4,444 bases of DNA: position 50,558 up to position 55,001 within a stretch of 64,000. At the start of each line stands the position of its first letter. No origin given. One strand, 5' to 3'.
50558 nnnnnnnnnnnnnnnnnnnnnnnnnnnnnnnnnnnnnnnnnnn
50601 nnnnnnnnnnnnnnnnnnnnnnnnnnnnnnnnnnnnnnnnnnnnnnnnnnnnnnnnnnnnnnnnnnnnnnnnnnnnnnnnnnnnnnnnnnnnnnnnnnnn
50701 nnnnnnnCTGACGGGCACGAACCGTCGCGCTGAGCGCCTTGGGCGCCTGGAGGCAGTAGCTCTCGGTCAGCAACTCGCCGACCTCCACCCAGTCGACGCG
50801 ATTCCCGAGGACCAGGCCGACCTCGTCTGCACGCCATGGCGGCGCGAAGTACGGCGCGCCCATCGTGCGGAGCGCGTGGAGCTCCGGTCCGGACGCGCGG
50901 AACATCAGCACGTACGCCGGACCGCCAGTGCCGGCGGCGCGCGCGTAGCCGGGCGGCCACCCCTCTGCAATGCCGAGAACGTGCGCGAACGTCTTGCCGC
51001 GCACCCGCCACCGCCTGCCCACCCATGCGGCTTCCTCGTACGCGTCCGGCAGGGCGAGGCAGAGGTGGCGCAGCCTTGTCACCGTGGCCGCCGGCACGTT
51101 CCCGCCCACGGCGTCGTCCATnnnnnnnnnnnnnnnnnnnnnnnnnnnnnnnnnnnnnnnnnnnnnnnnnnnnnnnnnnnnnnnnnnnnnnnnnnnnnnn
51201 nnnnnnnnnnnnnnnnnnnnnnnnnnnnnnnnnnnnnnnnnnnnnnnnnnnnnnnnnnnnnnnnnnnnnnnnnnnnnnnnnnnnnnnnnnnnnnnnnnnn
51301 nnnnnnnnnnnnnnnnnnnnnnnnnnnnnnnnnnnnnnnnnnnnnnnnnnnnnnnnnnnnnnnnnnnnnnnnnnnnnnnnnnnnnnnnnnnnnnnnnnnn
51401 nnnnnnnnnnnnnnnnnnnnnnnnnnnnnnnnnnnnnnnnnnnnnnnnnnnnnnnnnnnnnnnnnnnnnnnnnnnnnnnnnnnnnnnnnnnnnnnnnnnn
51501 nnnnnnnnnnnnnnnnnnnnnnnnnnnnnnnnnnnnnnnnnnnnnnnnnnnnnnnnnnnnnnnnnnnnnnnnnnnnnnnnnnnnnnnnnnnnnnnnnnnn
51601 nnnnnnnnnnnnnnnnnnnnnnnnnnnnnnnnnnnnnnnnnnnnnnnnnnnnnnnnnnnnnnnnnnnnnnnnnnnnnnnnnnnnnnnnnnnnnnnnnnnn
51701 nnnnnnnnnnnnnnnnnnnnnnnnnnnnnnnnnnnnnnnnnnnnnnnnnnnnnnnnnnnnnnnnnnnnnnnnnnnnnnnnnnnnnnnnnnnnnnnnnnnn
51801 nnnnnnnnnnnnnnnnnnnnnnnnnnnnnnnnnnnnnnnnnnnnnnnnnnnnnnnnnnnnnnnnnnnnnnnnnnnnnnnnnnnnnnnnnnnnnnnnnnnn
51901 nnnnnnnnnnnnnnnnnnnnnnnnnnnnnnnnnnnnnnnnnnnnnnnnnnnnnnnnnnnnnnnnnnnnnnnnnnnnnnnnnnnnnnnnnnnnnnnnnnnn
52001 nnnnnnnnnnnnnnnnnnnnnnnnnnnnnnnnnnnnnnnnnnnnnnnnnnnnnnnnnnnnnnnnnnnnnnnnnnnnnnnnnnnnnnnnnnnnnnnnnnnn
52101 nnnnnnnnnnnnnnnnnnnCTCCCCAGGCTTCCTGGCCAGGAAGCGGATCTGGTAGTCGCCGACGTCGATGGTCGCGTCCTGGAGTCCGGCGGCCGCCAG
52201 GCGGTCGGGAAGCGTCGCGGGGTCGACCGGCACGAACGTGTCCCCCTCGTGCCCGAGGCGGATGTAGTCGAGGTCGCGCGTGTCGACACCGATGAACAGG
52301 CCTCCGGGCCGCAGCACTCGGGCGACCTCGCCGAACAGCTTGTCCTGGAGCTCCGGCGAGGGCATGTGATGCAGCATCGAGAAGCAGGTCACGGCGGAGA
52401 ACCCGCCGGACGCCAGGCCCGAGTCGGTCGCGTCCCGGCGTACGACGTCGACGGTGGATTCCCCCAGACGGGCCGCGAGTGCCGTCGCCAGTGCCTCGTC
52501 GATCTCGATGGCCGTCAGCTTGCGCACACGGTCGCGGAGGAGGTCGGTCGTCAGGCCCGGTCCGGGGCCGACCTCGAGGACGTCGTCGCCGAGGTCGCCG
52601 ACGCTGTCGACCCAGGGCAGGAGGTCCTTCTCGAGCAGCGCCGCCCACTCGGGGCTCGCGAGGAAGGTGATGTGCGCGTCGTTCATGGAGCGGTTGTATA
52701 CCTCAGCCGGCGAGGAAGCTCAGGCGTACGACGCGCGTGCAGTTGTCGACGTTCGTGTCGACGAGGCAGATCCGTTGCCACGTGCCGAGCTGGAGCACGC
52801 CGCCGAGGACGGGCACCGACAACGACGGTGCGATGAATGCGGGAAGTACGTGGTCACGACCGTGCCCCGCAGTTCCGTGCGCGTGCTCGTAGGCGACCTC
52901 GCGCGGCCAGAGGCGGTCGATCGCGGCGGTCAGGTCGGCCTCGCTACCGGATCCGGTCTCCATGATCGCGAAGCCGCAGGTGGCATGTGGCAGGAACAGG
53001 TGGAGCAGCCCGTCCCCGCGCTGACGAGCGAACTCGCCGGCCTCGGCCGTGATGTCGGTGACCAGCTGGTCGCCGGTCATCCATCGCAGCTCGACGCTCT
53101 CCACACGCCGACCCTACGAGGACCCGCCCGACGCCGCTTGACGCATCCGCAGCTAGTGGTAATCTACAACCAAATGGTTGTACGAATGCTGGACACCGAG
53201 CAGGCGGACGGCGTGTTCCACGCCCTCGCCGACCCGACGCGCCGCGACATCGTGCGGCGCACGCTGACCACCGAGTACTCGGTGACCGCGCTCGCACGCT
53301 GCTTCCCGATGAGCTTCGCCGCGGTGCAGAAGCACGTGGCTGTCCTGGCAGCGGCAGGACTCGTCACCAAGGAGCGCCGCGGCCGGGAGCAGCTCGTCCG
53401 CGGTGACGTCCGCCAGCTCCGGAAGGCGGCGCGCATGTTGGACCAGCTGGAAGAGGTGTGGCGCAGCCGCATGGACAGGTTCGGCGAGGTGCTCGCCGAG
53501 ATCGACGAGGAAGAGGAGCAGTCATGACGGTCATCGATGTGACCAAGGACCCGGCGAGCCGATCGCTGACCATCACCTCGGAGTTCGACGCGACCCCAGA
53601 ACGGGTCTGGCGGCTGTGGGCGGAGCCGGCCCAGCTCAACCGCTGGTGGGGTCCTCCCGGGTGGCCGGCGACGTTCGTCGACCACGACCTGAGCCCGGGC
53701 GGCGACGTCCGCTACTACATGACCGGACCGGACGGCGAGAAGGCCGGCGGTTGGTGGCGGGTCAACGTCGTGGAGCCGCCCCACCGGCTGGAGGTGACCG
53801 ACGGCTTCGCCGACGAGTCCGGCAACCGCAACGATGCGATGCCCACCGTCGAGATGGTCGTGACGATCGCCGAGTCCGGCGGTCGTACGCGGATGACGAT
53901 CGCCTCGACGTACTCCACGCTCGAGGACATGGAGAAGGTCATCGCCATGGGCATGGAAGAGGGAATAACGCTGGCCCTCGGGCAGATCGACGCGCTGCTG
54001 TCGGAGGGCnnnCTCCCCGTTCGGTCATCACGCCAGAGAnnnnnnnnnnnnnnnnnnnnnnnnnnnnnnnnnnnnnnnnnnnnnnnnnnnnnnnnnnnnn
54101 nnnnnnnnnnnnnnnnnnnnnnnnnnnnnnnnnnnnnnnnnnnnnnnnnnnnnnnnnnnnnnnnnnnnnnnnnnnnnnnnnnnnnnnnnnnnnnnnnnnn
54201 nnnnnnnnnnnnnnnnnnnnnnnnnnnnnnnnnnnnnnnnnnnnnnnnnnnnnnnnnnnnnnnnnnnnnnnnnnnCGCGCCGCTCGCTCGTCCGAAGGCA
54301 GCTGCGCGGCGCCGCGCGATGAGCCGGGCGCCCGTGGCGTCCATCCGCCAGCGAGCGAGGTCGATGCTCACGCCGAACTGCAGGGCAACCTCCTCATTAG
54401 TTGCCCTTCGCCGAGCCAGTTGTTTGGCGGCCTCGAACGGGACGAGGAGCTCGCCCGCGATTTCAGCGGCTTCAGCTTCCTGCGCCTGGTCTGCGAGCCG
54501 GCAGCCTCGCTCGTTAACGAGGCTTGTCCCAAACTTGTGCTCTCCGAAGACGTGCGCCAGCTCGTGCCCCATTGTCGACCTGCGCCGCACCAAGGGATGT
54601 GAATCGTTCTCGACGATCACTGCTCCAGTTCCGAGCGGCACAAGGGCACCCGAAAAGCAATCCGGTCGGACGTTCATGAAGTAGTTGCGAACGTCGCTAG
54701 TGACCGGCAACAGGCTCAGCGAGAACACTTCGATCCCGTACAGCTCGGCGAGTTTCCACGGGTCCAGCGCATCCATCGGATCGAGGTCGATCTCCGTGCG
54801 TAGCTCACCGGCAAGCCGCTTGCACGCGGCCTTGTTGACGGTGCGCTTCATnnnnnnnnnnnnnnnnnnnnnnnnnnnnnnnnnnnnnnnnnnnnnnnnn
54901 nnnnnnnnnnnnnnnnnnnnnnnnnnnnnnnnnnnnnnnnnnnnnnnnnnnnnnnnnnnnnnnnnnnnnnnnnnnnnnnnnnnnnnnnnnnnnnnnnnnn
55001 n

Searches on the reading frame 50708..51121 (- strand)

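Call 8: search_protein_families(library=pfam, proteins=[window:50708-51121:-], max_evalue=0.01)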
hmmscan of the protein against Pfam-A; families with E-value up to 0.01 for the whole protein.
window:50708-51121:- (138 aa): 1 family
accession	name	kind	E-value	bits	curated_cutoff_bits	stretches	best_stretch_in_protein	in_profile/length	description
PF04237.18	YjbR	-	2.2e-09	38.3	30.1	1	22-124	1-88/88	YjbR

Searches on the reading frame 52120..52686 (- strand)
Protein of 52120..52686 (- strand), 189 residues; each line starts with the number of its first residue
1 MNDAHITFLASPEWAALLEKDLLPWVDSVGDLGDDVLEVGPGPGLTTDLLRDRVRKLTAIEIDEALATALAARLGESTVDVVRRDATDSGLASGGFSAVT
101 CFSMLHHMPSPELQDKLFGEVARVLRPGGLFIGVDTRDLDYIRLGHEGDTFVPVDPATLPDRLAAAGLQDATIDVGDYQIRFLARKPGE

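Call 8: search_protein_families(library=pfam, proteins=[window:52120-52686:-], max_evalue=0.01)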
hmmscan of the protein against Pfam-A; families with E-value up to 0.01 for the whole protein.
window:52120-52686:- (189 aa): 6 families
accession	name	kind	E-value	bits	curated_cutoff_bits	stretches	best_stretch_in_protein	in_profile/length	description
PF08241.18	Methyltransf_11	-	1.2e-16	61.6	21.2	1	37-132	1-94/95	Methyltransferase domain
PF13649.12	Methyltransf_25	-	1.5e-15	58.1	27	1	36-129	1-97/97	Methyltransferase domain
PF13489.12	Methyltransf_23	-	4.5e-11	43.2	27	1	30-146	20-130/164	Methyltransferase domain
PF00398.26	RrnaAD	-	1.8e-10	40.8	24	1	34-88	32-87/263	Ribosomal RNA adenine dimethylase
PF08242.18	Methyltransf_12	-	1.5e-09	38.9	30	1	37-131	1-98/98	Methyltransferase domain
PF13847.12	Methyltransf_31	-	3.3e-05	24.1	27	1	33-137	4-113/145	Methyltransferase domain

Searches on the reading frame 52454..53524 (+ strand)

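Call 8: search_protein_families(library=pfam, proteins=[window:52454-53524:+], max_evalue=0.01)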
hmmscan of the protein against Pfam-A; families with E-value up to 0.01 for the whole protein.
window:52454-53524:+ (357 aa): 3 families
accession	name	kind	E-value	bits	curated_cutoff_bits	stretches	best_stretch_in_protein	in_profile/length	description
PF12840.13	HTH_20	-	5.8e-07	29.8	27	1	258-306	1-50/51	Helix-turn-helix domain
PF12802.13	MarR_2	-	0.00063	20.3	27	1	276-308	22-54/61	MarR family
PF25212.1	HVO_A0114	-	0.0097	16.1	27.6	0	263-313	24-75/84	HVO_A0114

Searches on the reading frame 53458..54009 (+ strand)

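Call 8: search_protein_families(library=pfam, proteins=[window:53458-54009:+], max_evalue=0.01)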
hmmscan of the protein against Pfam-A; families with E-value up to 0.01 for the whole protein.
window:53458-54009:+ (184 aa): 2 families
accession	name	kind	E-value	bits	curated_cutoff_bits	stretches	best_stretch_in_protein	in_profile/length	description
PF08327.17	AHSA1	-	4e-25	88.9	22.1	1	44-181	1-124/125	Activator of Hsp90 ATPase homolog 1-like protein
PF10604.15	Polyketide_cyc2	-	1.3e-06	29.2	27.4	1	36-170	3-130/142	Polyketide cyclase / dehydrase and lipid transport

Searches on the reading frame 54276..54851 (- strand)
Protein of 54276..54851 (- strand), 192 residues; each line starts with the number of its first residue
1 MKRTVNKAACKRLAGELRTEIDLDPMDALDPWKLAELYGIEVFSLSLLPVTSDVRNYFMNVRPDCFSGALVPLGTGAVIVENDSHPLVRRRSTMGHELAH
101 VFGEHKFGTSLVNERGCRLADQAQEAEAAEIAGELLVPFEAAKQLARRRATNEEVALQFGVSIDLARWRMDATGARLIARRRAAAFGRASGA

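Call 8: search_protein_families(library=pfam, proteins=[window:54276-54851:-], max_evalue=0.01)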
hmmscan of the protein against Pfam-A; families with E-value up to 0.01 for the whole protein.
window:54276-54851:- (192 aa): 1 family
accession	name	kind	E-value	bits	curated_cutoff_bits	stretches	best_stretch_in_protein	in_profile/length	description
PF06114.19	Peptidase_M78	-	3.3e-14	53.2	22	1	38-167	4-119/123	IrrE N-terminal-like domain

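Call 73: search_protein_families(library=padloc, proteins=[window:54276-54851:-], max_evalue=0.001)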
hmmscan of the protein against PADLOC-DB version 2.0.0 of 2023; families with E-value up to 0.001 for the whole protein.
window:54276-54851:- (192 aa): 3 families
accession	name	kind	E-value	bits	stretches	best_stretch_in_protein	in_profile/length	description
PDLC04141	capP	-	3.7e-12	44.3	1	64-166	41-146/242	capP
PDLC03953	RmrA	-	0.00021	18.6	1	87-164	205-274/373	-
PDLC03954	RmrA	-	0.00041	17.4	1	78-141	196-256/380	-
